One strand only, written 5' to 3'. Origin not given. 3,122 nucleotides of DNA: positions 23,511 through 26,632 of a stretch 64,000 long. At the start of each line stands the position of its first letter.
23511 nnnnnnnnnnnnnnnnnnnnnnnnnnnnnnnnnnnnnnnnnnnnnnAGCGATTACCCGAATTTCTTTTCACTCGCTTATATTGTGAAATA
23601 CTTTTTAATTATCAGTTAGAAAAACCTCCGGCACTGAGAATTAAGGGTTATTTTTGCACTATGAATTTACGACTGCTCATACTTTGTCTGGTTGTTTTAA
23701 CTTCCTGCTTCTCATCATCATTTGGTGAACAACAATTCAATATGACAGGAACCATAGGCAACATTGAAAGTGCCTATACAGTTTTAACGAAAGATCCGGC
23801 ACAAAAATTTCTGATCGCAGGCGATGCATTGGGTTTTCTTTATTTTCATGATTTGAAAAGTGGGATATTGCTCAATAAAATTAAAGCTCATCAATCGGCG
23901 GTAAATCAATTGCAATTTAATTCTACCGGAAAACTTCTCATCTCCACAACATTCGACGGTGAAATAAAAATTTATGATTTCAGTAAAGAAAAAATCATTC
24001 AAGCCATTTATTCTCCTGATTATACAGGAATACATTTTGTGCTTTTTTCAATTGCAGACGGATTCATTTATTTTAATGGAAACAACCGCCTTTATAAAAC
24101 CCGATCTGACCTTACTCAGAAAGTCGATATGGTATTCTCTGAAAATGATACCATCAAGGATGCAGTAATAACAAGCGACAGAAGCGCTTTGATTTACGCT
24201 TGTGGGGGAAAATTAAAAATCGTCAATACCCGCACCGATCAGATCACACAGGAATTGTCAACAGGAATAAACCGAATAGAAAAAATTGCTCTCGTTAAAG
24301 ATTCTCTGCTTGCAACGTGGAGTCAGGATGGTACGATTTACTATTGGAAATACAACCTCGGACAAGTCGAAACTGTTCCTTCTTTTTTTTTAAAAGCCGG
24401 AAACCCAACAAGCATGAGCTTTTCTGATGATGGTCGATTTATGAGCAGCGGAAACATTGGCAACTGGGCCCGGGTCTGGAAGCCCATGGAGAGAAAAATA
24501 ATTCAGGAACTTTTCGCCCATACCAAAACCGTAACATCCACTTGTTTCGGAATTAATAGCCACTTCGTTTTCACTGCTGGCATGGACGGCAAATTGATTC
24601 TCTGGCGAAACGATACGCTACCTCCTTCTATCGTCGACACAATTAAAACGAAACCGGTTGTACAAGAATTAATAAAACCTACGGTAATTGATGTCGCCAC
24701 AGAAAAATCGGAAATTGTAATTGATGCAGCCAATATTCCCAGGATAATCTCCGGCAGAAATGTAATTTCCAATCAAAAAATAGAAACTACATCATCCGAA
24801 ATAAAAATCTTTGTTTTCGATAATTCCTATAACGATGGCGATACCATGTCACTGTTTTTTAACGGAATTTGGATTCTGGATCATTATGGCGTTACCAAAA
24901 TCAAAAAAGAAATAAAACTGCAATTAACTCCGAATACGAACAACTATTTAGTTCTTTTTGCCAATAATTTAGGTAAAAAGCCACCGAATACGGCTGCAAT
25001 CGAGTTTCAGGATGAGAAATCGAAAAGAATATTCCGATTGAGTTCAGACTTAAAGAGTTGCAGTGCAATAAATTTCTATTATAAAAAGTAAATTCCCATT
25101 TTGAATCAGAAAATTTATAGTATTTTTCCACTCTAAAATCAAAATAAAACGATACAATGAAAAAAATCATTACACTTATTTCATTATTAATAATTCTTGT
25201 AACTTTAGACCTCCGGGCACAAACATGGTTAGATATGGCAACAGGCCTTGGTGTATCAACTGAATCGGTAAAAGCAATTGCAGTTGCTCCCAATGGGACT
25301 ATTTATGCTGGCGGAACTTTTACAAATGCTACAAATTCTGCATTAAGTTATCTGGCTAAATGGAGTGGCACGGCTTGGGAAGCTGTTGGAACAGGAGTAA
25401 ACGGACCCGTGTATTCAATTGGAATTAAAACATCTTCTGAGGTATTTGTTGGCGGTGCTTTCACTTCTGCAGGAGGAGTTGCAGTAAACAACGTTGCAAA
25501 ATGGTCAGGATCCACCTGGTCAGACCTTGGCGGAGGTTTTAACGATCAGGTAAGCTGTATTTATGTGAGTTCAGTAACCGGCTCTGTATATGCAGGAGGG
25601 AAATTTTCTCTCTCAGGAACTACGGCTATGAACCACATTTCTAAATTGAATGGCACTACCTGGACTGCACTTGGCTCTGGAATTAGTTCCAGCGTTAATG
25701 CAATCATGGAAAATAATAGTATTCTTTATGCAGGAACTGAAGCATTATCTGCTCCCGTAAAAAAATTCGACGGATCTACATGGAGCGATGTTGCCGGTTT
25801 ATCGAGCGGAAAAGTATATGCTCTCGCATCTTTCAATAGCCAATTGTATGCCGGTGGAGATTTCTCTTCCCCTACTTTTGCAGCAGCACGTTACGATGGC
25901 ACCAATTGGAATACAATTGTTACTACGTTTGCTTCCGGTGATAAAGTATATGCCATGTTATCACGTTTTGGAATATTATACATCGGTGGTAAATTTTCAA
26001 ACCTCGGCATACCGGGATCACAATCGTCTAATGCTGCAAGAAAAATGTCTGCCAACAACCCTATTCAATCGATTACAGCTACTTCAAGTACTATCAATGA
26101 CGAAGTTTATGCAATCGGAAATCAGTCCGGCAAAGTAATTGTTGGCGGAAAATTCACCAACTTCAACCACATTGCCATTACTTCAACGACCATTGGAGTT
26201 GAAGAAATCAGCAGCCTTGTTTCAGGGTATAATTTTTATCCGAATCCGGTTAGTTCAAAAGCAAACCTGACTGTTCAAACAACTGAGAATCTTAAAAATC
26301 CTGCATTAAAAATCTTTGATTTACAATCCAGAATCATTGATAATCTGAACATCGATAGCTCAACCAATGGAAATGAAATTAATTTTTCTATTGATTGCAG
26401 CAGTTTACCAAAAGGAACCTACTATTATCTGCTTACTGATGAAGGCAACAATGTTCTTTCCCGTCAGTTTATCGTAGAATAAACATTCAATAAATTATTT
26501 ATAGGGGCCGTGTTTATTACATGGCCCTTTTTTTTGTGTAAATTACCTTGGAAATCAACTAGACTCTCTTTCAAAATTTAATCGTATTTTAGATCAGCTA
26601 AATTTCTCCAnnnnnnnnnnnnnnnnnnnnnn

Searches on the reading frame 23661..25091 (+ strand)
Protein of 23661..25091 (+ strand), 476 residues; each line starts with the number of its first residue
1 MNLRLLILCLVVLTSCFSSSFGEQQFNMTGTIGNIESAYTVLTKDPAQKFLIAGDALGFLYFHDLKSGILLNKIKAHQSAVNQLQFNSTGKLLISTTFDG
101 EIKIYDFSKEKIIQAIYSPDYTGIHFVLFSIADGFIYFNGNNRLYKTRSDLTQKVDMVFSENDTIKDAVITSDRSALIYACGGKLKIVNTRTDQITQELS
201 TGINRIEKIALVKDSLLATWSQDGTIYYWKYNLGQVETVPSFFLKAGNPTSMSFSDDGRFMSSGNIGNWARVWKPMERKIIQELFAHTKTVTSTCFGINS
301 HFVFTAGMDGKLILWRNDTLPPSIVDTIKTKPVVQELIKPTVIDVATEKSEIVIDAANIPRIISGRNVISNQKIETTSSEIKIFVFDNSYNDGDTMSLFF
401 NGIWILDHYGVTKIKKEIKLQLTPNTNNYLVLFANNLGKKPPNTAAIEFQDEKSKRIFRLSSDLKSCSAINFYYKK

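Call 67: search_protein_families(library=pfam, proteins=[window:23661-25091:+], max_evalue=0.00001)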
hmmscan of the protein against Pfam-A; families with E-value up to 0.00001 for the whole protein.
window:23661-25091:+ (476 aa): 22 families
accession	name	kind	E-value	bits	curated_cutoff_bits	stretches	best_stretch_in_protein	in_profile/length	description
PF25173.1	Beta-prop_WDR3_1st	-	1.9e-20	73.8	154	2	180-318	6-143/184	WDR3 first beta-propeller domain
PF25172.1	Beta-prop_WDR3_2nd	-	2.2e-18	67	140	1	38-109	39-111/293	WDR3 second beta-propeller domain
PF24814.1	WD40_Prp19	-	3.7e-18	66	320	2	183-309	157-281/281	Prp19 WD40 domain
PF00400.38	WD40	-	7.7e-18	64.6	27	1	70-106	3-39/39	WD domain, G-beta repeat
PF25174.1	Beta-prop_THOC3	-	2.1e-17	63.5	305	2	186-320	27-161/272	THOC3 beta-propeller domain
PF24807.1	WD40_CDC20-Fz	-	1.1e-16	61.5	200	1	160-337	49-227/292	CDC20/Fizzy WD40 domain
PF24796.1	WDR55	-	1.2e-16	61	200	1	38-232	9-209/296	WDR55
PF24817.1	WD40_WDHD1_1st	-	8.6e-16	58.4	109.9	0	40-116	90-166/291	WDHD1 first WD40 domain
PF25171.1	Beta-prop_WDR36-Utp21_1st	-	1.1e-14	54.9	80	1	31-118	145-233/266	WDR36/Utp21 first beta-propeller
PF23393.2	Beta-prop_WDR90_POC16_2nd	-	4.8e-13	49.4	60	0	40-111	40-111/291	WDR90/POC16, second beta-propeller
PF25175.1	Beta-prop_WDR5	-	6.7e-13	49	250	1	45-137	103-195/296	WDR5 beta-propeller domain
PF25168.1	Beta-prop_WDR36-Utp21_2nd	-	1.5e-12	48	84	0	38-116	114-195/335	WDR36/Utp21 second beta-propeller domain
PF23414.1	Beta-prop_EML_2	-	1.1e-11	45.1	90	0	35-114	80-160/266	Echinoderm microtubule-associated protein second beta-propeller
PF23409.1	Beta-prop_EML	-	1.6e-11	44.7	88.2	1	225-321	132-231/267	Echinoderm microtubule-associated protein first beta-propeller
PF25391.1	WD40_Gbeta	-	9.6e-11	41.7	150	1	194-309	134-247/340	G protein beta WD-40 repeat protein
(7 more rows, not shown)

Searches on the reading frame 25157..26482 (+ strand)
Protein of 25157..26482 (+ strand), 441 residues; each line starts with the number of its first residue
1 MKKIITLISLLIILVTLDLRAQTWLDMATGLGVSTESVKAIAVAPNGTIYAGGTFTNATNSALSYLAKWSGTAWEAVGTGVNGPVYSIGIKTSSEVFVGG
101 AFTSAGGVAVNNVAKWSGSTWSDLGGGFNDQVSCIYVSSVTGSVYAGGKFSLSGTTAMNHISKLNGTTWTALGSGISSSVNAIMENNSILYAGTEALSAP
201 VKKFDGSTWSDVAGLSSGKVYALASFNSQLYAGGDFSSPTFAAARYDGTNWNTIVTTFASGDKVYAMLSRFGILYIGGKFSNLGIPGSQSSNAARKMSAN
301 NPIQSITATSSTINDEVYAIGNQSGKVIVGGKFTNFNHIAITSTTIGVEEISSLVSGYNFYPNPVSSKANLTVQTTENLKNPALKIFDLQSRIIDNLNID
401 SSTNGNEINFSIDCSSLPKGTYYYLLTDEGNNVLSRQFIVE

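Call 67: search_protein_families(library=pfam, proteins=[window:25157-26482:+], max_evalue=0.00001)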
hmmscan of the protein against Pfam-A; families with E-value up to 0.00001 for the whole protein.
window:25157-26482:+ (441 aa): 3 families
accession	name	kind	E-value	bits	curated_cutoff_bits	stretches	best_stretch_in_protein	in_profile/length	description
PF12768.13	Rax2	-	4.5e-11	43.1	28.8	0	14-106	1-97/254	Rax2 C-terminal beta propeller domain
PF18962.6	Por_Secre_tail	-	2.6e-10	40.9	27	1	361-439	2-74/75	Secretion system C-terminal sorting domain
PF17164.10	DUF5122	-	2.4e-06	28.1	27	0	45-61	2-19/36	Domain of unknown function (DUF5122) beta-propeller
